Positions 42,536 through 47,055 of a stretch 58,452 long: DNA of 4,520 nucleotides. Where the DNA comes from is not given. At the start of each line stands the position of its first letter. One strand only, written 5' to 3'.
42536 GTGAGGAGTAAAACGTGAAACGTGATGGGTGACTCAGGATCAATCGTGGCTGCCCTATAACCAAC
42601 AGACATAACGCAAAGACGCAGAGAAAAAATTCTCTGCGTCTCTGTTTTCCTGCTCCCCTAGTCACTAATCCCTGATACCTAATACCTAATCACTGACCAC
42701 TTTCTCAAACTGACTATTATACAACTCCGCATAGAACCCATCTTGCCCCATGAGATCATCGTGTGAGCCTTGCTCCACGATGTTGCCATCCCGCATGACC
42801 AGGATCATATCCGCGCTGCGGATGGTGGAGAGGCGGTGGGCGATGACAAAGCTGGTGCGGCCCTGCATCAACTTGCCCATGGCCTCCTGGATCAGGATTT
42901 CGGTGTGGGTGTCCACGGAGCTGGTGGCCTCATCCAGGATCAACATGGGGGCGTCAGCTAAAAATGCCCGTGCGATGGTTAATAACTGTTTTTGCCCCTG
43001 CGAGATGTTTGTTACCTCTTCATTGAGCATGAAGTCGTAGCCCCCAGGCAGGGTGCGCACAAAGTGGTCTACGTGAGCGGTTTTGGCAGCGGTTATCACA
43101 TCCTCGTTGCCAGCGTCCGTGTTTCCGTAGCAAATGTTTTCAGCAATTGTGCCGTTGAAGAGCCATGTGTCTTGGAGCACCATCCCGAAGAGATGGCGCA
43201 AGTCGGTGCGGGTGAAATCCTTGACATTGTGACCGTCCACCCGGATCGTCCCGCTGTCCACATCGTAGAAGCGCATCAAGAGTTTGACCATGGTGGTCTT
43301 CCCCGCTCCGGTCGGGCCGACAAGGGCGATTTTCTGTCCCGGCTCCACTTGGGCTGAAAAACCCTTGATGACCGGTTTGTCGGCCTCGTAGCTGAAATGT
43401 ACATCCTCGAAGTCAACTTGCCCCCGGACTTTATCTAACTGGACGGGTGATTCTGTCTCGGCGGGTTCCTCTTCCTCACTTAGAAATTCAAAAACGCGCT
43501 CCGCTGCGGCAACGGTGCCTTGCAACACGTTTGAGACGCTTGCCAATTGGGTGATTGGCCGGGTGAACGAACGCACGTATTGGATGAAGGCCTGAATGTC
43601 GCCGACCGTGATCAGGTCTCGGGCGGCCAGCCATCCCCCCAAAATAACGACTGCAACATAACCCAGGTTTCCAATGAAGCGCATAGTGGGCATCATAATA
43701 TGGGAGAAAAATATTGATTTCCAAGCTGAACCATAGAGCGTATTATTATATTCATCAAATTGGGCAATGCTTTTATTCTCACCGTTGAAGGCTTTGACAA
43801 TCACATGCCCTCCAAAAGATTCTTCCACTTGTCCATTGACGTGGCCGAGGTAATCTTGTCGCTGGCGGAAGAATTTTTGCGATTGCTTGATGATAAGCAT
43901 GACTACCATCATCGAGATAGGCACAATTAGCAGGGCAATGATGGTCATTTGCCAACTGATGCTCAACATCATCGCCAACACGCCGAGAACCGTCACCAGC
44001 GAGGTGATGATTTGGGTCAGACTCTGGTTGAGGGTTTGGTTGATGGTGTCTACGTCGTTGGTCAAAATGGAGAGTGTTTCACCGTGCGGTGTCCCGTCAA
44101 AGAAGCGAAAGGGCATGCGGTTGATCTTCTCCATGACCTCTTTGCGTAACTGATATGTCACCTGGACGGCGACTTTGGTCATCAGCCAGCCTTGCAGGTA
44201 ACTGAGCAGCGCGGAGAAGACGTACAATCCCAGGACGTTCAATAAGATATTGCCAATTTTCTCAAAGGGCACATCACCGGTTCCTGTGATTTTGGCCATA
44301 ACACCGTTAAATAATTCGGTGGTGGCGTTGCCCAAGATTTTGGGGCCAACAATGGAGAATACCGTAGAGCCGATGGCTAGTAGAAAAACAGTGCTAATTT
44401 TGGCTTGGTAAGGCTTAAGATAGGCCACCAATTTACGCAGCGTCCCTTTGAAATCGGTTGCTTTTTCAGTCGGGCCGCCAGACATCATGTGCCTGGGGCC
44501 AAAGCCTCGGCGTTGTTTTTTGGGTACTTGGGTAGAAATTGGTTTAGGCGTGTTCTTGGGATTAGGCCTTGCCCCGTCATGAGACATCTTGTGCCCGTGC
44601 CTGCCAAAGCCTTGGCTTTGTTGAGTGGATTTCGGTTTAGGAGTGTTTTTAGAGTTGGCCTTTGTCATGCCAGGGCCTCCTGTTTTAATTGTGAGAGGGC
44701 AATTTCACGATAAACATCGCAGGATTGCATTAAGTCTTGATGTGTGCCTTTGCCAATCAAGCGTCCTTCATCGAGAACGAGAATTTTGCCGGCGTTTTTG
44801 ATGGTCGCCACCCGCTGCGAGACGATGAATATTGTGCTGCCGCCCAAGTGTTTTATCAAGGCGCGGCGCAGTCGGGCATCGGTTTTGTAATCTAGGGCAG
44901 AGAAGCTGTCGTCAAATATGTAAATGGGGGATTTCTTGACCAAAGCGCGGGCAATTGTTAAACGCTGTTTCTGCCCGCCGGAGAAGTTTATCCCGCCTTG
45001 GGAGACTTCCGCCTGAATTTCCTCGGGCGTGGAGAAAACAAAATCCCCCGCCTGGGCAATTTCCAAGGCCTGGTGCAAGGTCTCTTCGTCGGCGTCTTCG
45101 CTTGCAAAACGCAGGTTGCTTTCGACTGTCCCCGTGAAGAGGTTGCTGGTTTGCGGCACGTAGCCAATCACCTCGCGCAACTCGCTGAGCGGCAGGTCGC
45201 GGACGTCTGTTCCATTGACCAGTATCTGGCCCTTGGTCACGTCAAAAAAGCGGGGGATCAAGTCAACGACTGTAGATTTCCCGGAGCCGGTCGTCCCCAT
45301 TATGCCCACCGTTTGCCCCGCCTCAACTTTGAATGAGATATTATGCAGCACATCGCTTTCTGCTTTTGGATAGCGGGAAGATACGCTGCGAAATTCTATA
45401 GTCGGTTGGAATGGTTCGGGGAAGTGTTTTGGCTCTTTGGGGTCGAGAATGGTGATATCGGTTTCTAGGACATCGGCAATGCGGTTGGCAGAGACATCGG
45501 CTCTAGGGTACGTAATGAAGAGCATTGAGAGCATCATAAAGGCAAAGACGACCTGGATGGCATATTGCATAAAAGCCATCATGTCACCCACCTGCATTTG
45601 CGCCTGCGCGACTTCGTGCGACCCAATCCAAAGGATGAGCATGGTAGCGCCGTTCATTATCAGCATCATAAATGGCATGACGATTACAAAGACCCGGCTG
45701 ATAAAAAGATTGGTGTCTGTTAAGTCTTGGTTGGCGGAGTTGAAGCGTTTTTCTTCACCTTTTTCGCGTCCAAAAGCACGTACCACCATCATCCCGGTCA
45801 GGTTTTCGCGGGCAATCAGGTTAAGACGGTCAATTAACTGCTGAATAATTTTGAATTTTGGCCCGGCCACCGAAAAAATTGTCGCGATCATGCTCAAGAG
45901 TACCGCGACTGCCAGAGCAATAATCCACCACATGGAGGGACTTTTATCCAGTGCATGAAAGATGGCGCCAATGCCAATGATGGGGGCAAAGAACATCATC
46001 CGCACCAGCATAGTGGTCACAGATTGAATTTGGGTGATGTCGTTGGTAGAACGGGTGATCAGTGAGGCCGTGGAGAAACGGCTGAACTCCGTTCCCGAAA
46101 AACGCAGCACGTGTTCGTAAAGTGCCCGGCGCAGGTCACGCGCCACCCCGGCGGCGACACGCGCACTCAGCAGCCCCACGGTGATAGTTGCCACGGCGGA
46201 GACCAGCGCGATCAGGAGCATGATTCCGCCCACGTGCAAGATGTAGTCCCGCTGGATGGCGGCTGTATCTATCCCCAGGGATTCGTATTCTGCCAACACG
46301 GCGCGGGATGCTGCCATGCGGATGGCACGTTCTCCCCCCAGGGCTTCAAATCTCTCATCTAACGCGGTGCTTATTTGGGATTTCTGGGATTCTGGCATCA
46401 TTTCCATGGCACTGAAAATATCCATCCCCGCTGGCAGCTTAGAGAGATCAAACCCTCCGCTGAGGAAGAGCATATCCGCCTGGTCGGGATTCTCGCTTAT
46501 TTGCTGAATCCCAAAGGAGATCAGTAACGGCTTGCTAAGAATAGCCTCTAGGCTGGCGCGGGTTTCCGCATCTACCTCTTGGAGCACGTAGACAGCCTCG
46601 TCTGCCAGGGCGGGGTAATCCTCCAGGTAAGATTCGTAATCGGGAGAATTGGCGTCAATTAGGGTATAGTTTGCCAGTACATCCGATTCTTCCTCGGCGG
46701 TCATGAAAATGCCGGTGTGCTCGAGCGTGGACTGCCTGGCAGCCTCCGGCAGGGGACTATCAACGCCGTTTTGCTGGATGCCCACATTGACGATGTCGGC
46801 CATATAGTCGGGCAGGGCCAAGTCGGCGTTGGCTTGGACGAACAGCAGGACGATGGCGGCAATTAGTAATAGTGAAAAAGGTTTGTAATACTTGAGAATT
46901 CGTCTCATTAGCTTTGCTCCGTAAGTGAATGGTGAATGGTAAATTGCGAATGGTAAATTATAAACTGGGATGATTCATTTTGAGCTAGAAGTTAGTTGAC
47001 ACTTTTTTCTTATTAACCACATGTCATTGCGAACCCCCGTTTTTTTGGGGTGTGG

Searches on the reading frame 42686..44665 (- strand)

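Call 12: search_protein_families(library=pfam, proteins=[window:42686-44665:-], max_evalue=0.001)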
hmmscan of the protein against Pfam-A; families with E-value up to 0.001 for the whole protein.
window:42686-44665:- (659 aa): 5 families
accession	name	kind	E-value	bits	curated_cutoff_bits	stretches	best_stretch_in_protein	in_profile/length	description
PF00664.28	ABC_membrane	-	2.7e-55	188.4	28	1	93-370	4-273/274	ABC transporter transmembrane region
PF00005.33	ABC_tran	-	7.7e-30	104.7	25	1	434-582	2-137/137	ABC transporter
PF13401.12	AAA_22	-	2.8e-05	24.9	27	1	446-494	8-55/130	AAA domain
PF02463.25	SMC_N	-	0.00013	21.9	40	0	529-624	135-211/220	RecF/RecN/SMC N terminal domain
PF02367.23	TsaE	-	0.00092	19.6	26.6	0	434-470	12-48/128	Threonylcarbamoyl adenosine biosynthesis protein TsaE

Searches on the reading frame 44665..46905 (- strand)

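Call 12: search_protein_families(library=pfam, proteins=[window:44665-46905:-], max_evalue=0.001)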
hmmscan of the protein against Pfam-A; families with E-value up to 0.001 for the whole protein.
window:44665-46905:- (746 aa): 3 families
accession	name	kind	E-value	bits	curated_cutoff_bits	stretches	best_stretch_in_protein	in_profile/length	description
PF00664.28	ABC_membrane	-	3.8e-32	112.5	28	1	223-455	41-273/274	ABC transporter transmembrane region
PF00005.33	ABC_tran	-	3e-29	102.8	25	1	520-668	1-136/137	ABC transporter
PF02463.25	SMC_N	-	3.1e-07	30.5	40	1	532-709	26-209/220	RecF/RecN/SMC N terminal domain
